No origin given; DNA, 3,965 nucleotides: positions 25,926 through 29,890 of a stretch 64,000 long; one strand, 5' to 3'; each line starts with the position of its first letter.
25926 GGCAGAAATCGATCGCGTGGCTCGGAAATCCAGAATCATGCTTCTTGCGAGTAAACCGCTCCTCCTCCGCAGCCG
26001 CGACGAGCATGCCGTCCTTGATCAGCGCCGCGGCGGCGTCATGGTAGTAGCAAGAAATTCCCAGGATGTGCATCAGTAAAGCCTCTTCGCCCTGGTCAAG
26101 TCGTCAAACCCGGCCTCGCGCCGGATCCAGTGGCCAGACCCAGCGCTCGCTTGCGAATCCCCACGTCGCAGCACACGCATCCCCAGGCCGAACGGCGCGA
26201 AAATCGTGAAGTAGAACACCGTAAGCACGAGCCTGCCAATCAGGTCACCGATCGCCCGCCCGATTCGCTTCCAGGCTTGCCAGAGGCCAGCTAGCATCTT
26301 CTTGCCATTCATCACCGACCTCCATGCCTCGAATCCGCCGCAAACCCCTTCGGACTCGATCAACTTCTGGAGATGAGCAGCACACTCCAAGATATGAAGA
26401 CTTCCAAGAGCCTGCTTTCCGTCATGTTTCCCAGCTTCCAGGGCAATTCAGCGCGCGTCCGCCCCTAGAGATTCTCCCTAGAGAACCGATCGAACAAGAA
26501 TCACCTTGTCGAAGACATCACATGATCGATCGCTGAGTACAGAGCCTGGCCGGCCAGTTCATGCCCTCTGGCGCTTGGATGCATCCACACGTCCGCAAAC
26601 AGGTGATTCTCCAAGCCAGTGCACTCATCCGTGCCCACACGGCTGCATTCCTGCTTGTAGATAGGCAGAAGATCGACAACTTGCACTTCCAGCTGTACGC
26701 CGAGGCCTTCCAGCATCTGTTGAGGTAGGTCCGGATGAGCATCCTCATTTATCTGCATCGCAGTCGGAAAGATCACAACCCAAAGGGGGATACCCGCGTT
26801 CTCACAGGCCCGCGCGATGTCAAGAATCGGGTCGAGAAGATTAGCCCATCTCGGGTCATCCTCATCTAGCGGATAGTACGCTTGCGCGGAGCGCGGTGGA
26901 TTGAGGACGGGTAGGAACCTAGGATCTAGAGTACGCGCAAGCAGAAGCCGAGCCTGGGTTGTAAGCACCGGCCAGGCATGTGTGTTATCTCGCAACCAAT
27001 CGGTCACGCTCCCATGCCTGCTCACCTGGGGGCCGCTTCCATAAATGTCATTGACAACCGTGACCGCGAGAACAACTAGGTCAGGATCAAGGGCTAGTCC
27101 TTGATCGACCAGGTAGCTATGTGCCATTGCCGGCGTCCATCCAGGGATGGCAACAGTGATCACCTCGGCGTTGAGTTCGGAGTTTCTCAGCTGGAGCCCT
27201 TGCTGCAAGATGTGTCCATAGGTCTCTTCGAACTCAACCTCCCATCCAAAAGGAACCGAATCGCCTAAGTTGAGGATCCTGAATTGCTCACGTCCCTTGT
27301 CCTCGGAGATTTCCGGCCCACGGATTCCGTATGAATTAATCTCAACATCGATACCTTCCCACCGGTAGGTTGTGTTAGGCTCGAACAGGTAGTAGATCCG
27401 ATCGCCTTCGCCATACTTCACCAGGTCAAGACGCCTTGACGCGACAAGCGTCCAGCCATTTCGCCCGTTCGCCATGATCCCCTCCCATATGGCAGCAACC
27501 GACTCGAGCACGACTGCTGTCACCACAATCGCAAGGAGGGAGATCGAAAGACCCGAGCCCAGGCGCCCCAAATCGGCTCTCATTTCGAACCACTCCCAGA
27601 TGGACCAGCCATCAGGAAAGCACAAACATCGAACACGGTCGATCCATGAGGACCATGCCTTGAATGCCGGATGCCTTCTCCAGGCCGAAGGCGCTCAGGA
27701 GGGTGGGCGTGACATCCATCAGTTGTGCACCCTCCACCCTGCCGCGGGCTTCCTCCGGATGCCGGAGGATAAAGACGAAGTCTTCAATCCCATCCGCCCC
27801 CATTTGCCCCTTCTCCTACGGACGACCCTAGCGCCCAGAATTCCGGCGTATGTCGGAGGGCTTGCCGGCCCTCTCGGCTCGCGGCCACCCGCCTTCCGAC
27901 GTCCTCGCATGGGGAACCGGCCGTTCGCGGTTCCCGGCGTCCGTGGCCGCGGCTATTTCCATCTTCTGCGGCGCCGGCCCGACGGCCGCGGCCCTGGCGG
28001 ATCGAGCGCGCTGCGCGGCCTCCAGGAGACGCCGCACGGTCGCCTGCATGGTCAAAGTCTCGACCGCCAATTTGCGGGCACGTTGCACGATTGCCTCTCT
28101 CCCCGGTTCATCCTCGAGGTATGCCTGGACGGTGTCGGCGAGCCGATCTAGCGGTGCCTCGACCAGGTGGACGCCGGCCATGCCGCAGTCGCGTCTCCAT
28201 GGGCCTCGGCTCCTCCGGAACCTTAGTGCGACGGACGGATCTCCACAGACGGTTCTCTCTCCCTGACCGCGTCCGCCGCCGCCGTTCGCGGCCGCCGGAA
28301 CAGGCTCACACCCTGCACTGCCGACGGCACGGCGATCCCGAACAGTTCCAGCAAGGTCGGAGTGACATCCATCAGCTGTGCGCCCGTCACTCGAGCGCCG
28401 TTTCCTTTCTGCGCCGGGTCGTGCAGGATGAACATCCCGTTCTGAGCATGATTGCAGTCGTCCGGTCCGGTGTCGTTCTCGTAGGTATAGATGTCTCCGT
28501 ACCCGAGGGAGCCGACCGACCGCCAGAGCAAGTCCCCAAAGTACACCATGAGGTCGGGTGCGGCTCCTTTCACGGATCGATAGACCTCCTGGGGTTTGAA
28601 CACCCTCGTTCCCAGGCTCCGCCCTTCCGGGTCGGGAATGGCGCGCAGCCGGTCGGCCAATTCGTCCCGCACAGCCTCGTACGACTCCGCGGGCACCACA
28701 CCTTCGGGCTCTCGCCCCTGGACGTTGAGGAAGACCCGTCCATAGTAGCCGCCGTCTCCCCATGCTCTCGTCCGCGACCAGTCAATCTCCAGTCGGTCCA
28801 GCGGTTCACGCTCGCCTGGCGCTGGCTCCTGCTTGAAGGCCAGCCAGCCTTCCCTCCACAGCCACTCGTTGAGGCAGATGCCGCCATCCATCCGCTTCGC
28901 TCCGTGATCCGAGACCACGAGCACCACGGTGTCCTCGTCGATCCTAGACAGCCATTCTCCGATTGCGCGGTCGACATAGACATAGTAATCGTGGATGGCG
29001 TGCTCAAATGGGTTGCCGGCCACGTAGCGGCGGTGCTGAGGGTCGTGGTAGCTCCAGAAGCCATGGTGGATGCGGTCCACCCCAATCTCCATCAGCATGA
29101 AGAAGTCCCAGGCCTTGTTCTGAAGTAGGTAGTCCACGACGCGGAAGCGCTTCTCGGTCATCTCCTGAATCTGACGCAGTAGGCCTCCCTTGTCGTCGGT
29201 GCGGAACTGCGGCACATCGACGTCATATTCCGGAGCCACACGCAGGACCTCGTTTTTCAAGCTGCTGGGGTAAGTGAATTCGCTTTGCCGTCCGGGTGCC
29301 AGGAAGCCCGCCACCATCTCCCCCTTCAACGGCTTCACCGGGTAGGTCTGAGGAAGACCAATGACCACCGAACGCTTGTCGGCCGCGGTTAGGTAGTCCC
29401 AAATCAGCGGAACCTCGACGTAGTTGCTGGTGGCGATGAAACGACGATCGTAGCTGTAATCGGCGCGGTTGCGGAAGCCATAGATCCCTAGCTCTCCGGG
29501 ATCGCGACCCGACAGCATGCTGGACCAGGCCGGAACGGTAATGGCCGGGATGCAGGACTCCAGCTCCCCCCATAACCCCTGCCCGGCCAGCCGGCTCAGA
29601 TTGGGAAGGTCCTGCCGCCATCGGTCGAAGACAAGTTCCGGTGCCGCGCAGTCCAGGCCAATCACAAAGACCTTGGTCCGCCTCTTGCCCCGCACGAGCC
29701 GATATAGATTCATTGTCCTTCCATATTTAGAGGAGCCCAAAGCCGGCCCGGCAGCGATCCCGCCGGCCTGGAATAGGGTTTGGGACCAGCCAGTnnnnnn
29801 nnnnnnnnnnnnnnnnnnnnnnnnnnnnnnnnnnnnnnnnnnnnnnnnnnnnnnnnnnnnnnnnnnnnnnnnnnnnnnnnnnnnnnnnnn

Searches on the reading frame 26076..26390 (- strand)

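Call 9: search_protein_families(library=pfam, proteins=[window:26076-26390:-], max_evalue=0.001)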
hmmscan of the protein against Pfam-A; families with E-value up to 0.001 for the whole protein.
window:26076-26390:- (105 aa): 0 families

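Call 26: search_protein_families(library=pfam, proteins=[window:26076-26390:-], max_evalue=5)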
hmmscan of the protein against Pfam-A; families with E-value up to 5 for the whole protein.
window:26076-26390:- (105 aa): 1 family
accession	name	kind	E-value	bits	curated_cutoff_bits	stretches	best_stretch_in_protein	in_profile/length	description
PF19732.4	SpoIIE_N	-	0.3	10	27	1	32-59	266-293/605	Stage II sporulation protein E N-terminal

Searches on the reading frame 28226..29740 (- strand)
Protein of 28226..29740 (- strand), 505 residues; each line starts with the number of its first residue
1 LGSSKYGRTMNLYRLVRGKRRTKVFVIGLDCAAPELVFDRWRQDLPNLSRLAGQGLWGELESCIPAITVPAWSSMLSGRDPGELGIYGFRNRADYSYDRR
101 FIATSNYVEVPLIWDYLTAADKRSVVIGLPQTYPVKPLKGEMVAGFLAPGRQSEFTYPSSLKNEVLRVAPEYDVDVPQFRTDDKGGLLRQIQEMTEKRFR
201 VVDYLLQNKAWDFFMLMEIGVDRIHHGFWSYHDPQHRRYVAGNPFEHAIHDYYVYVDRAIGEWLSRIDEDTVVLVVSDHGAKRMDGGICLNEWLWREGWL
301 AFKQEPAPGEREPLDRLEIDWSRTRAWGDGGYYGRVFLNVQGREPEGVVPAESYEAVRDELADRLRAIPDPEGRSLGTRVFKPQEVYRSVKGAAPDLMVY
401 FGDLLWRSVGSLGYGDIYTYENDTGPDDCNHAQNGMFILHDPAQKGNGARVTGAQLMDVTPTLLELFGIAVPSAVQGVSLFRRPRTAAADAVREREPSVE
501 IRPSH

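Call 10: search_protein_families(library=pfam, proteins=[window:28226-29740:-], max_evalue=0.001)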
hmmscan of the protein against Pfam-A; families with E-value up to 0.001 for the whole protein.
window:28226-29740:- (505 aa): 2 families
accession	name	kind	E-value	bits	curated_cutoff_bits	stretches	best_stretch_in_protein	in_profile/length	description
PF01663.27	Phosphodiest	-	2.3e-45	156.1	23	1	24-427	1-342/342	Type I phosphodiesterase / nucleotide pyrophosphatase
PF00884.28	Sulfatase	-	0.00018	21.3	25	0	253-285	210-247/301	Sulfatase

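Call 69: search_protein_families(library=ncbifam, proteins=[window:28226-29740:-], max_evalue=0.00001)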
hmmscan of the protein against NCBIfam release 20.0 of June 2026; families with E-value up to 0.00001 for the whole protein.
window:28226-29740:- (505 aa): 1 family
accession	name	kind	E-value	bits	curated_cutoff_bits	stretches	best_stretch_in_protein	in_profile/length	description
TIGR03417.1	chol_sulfatase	equivalog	4.6e-06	25.8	433.45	0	25-96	6-78/500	choline-sulfatase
